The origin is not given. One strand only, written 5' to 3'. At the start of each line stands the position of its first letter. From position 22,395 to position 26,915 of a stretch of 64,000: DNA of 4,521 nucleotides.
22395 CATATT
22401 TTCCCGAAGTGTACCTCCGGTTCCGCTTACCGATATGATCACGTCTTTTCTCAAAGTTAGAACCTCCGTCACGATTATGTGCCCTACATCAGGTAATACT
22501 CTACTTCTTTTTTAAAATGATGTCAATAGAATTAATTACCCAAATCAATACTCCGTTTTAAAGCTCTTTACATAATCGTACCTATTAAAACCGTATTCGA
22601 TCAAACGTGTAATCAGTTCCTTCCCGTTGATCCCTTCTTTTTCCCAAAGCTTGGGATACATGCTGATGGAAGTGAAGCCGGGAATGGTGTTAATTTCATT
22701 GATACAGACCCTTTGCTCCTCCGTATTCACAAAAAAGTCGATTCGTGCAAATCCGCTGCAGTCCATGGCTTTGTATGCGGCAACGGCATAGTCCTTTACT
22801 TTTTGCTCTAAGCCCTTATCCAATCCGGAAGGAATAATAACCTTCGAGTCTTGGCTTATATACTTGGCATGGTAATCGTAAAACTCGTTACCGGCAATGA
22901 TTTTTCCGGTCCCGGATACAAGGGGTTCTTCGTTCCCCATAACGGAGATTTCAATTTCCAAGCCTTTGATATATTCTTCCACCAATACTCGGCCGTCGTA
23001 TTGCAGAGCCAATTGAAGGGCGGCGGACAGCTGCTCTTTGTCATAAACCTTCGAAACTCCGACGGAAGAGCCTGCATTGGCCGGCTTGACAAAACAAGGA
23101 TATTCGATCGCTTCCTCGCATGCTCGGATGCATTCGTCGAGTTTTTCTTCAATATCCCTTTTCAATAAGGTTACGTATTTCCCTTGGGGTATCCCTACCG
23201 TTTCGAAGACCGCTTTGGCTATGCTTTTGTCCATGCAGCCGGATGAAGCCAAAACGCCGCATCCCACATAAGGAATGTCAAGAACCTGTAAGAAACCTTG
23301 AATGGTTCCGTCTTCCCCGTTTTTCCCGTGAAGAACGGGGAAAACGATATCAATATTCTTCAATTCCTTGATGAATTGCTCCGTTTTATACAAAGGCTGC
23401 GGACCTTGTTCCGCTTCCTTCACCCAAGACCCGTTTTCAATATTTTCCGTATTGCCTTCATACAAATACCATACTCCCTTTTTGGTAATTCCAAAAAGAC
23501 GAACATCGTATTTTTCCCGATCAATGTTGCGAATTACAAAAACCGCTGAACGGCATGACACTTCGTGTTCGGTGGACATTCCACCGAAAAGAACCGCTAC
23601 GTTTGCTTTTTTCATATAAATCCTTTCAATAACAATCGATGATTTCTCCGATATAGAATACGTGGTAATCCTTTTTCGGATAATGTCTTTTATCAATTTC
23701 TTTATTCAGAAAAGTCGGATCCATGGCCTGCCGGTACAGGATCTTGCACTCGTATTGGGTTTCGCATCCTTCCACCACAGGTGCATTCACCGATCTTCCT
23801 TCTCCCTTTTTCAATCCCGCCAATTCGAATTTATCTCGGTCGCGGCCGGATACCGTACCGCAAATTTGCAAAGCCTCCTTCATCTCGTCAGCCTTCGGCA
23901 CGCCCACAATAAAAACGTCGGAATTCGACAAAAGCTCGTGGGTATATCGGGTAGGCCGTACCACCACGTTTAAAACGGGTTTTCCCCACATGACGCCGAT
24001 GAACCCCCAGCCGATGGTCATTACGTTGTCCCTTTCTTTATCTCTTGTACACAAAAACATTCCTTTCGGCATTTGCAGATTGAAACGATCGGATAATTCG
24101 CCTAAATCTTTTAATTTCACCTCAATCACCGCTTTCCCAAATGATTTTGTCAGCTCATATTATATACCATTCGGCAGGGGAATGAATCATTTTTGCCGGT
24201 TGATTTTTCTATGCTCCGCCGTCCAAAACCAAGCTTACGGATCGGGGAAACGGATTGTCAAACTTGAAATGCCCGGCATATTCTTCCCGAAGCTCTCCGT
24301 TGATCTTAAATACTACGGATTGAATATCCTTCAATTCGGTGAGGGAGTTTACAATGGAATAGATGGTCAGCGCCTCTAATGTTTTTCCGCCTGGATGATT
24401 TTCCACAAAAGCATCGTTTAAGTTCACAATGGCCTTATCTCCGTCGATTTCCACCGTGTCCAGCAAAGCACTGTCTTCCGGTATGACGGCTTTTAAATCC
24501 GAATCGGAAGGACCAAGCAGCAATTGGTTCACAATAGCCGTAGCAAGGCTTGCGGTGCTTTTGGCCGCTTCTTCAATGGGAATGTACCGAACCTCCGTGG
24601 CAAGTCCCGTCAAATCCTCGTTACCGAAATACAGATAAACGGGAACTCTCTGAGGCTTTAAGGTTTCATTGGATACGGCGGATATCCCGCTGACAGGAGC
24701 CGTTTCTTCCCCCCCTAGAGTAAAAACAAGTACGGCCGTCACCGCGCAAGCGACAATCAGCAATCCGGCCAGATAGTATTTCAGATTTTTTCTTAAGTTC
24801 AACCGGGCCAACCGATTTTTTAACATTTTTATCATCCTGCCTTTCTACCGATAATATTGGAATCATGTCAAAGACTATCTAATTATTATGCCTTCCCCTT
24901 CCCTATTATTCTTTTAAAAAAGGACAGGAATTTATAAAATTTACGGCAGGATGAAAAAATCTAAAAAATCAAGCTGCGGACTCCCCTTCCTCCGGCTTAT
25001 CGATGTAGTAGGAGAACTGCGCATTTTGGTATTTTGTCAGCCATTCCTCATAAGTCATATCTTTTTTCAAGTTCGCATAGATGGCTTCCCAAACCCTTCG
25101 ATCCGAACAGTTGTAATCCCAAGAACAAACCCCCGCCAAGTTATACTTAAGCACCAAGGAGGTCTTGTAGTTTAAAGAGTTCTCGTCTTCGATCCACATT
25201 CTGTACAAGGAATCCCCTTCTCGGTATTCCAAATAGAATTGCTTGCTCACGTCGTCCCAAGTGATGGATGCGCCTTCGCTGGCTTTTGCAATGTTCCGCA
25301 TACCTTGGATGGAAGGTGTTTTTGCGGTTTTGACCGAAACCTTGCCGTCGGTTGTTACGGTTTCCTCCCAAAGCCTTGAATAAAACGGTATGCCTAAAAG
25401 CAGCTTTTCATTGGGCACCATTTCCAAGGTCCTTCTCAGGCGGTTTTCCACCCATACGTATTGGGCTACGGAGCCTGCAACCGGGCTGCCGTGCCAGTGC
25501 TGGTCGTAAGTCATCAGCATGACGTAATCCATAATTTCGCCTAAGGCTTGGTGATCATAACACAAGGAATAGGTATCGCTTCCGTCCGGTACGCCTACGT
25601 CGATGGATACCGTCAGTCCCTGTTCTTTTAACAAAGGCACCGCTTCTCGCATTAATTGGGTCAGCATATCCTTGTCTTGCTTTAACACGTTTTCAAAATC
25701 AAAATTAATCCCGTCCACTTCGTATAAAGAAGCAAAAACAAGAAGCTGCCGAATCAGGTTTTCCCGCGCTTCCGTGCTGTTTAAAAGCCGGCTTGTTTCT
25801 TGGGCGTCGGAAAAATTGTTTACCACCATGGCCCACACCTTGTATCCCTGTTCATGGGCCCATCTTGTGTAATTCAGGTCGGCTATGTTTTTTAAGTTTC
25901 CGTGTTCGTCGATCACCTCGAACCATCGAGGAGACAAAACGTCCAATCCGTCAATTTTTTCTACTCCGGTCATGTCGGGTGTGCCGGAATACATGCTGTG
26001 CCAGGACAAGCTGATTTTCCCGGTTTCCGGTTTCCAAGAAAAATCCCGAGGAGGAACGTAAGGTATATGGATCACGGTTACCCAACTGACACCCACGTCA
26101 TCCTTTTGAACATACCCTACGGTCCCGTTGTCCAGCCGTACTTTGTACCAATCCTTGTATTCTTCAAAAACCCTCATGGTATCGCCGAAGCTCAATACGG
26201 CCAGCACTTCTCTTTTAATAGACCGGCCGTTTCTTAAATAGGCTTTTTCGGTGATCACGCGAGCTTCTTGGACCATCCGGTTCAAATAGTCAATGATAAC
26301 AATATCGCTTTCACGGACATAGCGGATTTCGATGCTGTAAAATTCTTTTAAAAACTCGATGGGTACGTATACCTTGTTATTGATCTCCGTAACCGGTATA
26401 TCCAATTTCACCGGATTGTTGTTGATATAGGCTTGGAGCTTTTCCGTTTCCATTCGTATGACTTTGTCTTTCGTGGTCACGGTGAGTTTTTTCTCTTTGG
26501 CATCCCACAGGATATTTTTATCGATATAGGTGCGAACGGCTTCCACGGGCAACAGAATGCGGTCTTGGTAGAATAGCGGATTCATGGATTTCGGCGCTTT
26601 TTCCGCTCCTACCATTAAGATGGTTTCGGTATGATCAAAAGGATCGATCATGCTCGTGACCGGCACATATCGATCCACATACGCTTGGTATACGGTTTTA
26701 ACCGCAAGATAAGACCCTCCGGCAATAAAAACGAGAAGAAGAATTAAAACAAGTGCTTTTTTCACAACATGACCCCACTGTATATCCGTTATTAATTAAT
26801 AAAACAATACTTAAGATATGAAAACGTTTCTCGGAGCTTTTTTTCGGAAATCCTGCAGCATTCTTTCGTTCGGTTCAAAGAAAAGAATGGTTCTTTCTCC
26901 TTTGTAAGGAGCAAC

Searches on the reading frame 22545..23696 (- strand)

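Call 70: search_protein_families(library=ncbifam, proteins=[window:22545-23696:-], max_evalue=0.00001)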
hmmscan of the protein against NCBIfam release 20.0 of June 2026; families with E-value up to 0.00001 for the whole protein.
window:22545-23696:- (383 aa): 44 families (the best 25 are shown)
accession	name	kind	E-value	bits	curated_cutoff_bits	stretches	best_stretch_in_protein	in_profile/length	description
NF002528.0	PRK01966.1-4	subfamily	2e-131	438.1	262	1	28-373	2-362/366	D-alanine--D-alanine ligase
NF002526.0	PRK01966.1-2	equivalog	3e-120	401.4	449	1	28-380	1-358/362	D-alanine--D-alanine ligase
TIGR01205.1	D_ala_D_alaTIGR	subfamily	6.5e-111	370.3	245.65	1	33-368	2-316/318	D-alanine--D-alanine ligase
NF002525.0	PRK01966.1-1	equivalog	2.3e-108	362.4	457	1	28-381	1-362/364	D-alanine--D-alanine ligase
NF000091.3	D_ala_D_ser_VanG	exception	1.2e-106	356.4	495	1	32-368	2-342/344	D-alanine--D-serine ligase VanG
NF000207.3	D_ala_D_ser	equivalog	2.8e-93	312.7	520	1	32-367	2-337/342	D-alanine--D-serine ligase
NF002529.0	PRK01966.1-5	equivalog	8.7e-93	311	472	1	28-374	1-341/348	D-alanine--D-alanine ligase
NF002378.0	PRK01372.1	subfamily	9.6e-87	290.5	243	2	106-368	48-300/305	D-alanine--D-alanine ligase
NF000206.1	D_ala_D_lac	equivalog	3.3e-84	282.8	550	1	28-368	1-339/342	D-alanine--(R)-lactate ligase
NF002527.0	PRK01966.1-3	equivalog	2.9e-83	279.8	310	1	30-368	2-327/332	D-alanine--D-alanine ligase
NF012214.1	D_ala_D_ser_VanC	exception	6.2e-79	265.7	650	1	32-366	3-342/350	D-alanine--D-serine ligase VanC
NF011168.0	PRK14570.1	equivalog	6.3e-77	259.4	505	1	30-376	2-353/364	D-alanyl-alanine synthetase A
NF000372.1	D_ala_D_lac_VanI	exception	5.4e-76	256.1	700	1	28-367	1-338/341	D-alanine--(R)-lactate ligase VanI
NF012215.1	D_ala_D_lac_VanD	exception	1.1e-73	248.5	700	1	28-371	1-342/343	D-alanine--(R)-lactate ligase VanD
NF012213.0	VanC1_ser_lig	exception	1.2e-73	248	775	1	32-366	3-335/343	D-alanine--D-serine ligase VanC1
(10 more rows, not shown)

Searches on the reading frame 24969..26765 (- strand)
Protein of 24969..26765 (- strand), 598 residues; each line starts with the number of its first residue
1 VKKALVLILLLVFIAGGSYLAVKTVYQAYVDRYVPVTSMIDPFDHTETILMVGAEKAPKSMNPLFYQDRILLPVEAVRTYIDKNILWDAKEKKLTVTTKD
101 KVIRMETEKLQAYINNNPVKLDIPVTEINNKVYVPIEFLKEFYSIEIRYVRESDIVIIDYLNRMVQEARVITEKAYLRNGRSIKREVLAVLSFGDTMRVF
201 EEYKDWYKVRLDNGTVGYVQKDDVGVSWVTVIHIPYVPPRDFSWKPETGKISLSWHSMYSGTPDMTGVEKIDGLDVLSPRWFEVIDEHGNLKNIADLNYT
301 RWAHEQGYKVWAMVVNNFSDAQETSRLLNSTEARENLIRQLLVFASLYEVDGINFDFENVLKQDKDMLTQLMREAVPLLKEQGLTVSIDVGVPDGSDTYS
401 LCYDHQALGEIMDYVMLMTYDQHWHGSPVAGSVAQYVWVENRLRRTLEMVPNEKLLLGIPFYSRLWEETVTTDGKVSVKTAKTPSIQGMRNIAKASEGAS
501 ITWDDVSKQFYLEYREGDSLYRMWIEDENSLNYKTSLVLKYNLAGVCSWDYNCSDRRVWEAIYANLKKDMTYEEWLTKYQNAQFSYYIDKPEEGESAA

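Call 70: search_protein_families(library=ncbifam, proteins=[window:24969-26765:-], max_evalue=0.00001)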
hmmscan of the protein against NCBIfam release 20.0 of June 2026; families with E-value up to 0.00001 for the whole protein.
window:24969-26765:- (598 aa): 1 family
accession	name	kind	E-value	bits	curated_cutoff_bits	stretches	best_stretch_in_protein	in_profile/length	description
NF052619.1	ChiD_Serratia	equivalog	3.3e-06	26.4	750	0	324-423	118-224/416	chitinase ChiD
